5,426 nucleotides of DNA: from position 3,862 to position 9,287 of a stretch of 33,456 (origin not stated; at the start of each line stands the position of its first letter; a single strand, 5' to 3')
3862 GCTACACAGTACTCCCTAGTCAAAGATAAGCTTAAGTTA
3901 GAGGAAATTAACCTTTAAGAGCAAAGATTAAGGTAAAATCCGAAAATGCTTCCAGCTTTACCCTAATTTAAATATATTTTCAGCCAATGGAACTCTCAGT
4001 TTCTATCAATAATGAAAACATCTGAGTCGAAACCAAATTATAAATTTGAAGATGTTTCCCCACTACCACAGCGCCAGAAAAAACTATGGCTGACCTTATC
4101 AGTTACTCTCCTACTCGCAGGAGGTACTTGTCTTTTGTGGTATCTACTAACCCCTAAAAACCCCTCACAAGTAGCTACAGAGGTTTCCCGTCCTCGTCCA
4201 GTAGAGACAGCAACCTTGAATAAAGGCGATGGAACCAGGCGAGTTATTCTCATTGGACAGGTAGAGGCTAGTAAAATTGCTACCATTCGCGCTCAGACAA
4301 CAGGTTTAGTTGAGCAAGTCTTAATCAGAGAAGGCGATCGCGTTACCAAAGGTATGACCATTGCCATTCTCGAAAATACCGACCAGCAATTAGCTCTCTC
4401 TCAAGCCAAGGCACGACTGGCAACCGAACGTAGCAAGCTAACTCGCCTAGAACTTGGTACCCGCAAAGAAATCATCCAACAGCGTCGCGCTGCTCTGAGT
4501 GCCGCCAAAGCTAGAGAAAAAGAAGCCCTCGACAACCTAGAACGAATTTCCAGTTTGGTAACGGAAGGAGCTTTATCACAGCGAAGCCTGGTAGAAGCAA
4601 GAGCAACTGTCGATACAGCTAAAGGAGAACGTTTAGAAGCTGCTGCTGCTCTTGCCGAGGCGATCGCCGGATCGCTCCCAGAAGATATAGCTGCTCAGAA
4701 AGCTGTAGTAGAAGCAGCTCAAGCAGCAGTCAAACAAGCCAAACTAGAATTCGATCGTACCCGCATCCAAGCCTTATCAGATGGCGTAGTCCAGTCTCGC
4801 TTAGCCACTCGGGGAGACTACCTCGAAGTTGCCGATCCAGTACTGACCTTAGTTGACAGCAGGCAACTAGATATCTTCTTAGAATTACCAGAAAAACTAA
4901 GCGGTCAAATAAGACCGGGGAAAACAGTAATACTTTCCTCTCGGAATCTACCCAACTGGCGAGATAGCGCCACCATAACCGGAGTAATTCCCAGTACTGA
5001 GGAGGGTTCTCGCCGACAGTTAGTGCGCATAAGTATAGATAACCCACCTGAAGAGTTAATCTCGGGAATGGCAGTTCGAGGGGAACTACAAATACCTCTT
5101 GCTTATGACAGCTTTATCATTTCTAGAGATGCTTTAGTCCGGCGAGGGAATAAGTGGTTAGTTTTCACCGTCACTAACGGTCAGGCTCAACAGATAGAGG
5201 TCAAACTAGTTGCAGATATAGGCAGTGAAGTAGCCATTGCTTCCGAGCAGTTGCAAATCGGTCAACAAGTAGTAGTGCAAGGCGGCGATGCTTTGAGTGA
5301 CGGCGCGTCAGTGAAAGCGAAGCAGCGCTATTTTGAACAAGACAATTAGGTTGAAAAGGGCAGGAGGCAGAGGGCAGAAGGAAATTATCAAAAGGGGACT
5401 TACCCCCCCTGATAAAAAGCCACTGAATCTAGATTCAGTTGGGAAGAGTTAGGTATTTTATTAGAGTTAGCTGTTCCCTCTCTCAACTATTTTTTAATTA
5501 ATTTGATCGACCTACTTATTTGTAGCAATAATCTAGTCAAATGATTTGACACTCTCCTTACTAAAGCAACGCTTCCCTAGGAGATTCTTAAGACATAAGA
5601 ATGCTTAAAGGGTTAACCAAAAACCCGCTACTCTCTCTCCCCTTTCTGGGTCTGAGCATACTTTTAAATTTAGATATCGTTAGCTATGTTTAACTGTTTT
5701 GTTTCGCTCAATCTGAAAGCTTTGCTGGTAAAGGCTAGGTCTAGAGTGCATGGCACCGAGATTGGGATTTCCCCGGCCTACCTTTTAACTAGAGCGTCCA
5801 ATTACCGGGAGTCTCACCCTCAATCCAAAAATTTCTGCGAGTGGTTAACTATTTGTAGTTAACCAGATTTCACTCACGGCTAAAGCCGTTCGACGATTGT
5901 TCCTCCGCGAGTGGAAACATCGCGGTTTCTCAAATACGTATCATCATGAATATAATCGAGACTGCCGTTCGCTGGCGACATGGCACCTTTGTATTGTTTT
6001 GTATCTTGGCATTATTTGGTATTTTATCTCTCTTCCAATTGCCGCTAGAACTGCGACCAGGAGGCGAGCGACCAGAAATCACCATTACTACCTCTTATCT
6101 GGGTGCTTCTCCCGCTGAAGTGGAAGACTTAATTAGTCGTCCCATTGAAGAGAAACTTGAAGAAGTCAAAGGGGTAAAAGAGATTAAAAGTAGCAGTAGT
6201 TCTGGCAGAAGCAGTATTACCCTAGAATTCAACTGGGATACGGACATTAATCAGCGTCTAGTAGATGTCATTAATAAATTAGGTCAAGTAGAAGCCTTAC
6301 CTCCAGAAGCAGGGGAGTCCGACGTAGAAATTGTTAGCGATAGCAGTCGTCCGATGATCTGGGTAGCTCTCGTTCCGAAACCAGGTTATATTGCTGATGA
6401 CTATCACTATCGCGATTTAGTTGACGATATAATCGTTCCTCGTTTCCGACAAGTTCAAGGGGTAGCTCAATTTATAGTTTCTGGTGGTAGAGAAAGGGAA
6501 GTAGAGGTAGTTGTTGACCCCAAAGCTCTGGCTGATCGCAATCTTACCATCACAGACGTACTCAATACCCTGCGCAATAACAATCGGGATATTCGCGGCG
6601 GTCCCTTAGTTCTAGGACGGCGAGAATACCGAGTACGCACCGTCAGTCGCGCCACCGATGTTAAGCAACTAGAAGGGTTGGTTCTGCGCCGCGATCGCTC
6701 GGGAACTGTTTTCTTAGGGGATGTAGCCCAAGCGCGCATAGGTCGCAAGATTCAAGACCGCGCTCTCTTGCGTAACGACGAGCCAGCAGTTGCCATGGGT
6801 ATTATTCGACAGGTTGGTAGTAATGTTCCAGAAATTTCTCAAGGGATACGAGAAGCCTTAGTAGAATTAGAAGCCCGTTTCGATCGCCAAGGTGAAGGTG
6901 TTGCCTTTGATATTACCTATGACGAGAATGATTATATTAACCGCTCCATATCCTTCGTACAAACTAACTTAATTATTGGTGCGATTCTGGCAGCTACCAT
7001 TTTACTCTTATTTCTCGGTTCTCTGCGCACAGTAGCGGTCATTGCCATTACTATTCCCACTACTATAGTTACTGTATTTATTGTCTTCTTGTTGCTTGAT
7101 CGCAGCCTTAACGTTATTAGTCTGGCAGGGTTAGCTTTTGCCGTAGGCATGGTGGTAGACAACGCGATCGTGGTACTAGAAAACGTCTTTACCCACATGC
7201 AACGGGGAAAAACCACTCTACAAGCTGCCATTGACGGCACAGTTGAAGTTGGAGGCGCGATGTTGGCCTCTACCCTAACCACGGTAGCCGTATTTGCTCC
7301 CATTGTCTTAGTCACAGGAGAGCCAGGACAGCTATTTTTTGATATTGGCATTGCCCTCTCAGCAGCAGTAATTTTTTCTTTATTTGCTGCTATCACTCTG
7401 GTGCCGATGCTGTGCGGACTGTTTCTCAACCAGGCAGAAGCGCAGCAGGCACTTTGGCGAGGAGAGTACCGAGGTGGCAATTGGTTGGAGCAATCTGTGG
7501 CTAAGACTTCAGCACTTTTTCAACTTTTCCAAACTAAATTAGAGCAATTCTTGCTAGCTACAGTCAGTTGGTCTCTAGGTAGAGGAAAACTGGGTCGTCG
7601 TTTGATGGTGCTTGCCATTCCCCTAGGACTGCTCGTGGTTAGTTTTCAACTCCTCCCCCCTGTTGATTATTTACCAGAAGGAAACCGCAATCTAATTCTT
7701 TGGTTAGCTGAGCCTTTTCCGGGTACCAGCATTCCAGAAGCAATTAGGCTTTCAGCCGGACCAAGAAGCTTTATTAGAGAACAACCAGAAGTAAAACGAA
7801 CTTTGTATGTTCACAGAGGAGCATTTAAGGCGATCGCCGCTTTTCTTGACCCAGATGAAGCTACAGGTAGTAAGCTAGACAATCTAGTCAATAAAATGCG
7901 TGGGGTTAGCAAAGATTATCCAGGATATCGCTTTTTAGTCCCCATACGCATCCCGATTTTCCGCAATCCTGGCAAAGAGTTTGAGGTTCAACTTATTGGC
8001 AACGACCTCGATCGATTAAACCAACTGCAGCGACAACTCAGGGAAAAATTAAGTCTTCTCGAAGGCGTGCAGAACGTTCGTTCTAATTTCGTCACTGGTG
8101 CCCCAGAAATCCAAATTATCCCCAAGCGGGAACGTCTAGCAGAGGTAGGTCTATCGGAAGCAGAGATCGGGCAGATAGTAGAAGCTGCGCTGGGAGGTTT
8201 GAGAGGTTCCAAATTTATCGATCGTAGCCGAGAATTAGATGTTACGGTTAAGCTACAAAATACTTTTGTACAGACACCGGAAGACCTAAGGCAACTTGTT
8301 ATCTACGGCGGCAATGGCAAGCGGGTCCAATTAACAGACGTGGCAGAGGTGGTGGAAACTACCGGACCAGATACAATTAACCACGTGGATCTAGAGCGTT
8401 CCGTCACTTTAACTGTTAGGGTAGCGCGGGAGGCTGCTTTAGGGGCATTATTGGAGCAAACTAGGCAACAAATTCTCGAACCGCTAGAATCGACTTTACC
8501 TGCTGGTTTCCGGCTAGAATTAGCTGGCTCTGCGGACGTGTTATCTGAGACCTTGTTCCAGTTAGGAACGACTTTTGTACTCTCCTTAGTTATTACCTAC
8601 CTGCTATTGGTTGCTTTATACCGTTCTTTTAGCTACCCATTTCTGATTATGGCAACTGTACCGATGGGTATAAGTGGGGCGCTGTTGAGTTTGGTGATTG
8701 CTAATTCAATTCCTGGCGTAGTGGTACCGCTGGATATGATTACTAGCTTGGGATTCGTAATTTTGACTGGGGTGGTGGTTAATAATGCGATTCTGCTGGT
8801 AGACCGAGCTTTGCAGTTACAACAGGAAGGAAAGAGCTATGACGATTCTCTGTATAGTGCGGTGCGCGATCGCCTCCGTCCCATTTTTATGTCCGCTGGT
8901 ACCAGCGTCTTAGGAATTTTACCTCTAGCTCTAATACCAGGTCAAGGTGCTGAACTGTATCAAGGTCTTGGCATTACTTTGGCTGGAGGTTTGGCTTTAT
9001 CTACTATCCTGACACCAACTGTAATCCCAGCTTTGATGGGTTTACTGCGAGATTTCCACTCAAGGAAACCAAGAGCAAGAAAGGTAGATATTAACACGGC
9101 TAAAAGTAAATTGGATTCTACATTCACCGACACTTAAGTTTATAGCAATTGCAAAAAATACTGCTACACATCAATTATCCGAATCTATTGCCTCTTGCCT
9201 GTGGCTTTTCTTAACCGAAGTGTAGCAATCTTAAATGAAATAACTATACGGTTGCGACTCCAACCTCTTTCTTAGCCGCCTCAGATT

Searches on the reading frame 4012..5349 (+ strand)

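Call 32: search_protein_families(library=pfam, proteins=[window:4012-5349:+], max_evalue=0.00001)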
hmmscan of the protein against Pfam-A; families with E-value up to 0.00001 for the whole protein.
window:4012-5349:+ (445 aa): 2 families
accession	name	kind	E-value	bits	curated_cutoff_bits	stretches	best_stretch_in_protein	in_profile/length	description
PF16576.10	HlyD_D23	-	6.7e-18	65.2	30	1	238-354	97-213/214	Barrel-sandwich domain of CusB or HlyD membrane-fusion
PF13437.12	HlyD_3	-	4.4e-13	50.3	22.2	1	252-349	2-103/106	HlyD family secretion protein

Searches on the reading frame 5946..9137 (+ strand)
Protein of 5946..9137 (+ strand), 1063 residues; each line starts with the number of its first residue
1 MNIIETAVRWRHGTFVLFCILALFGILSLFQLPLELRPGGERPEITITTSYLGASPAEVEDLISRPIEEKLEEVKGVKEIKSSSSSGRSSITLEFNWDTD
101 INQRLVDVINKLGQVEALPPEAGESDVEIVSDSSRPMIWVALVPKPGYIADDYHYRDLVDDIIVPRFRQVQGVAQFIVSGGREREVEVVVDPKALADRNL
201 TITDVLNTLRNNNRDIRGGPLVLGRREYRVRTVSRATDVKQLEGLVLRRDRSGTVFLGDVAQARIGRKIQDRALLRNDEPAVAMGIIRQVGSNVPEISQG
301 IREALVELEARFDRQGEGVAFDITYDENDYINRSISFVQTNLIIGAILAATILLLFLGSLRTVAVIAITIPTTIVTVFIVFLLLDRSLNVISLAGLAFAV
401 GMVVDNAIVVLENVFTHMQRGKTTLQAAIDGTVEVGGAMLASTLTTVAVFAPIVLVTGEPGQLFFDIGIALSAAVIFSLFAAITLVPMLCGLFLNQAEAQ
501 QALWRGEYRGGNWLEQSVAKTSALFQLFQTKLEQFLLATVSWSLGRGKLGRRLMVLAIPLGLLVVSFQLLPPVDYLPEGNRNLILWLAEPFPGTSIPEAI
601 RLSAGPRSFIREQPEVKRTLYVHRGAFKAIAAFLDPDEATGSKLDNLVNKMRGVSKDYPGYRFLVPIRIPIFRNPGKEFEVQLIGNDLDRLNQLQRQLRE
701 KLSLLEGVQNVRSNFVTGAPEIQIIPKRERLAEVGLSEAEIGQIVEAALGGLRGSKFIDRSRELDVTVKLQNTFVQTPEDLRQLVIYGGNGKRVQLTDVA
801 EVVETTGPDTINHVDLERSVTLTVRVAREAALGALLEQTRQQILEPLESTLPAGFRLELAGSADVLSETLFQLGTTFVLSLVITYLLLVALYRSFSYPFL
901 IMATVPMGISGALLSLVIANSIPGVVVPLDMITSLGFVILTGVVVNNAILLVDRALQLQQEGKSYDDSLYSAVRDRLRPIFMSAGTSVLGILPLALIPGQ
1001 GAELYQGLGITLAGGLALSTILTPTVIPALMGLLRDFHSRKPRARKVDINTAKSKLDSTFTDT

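Call 32: search_protein_families(library=pfam, proteins=[window:5946-9137:+], max_evalue=0.00001)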
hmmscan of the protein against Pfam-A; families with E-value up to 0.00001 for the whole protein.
window:5946-9137:+ (1063 aa): 2 families
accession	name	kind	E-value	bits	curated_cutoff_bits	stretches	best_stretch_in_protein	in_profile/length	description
PF00873.25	ACR_tran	-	1.1e-216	722.3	28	1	3-1031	1-1017/1021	AcrB/AcrD/AcrF family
PF03176.21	MMPL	-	1.4e-21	77.3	20.5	2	838-1043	105-311/333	MMPL family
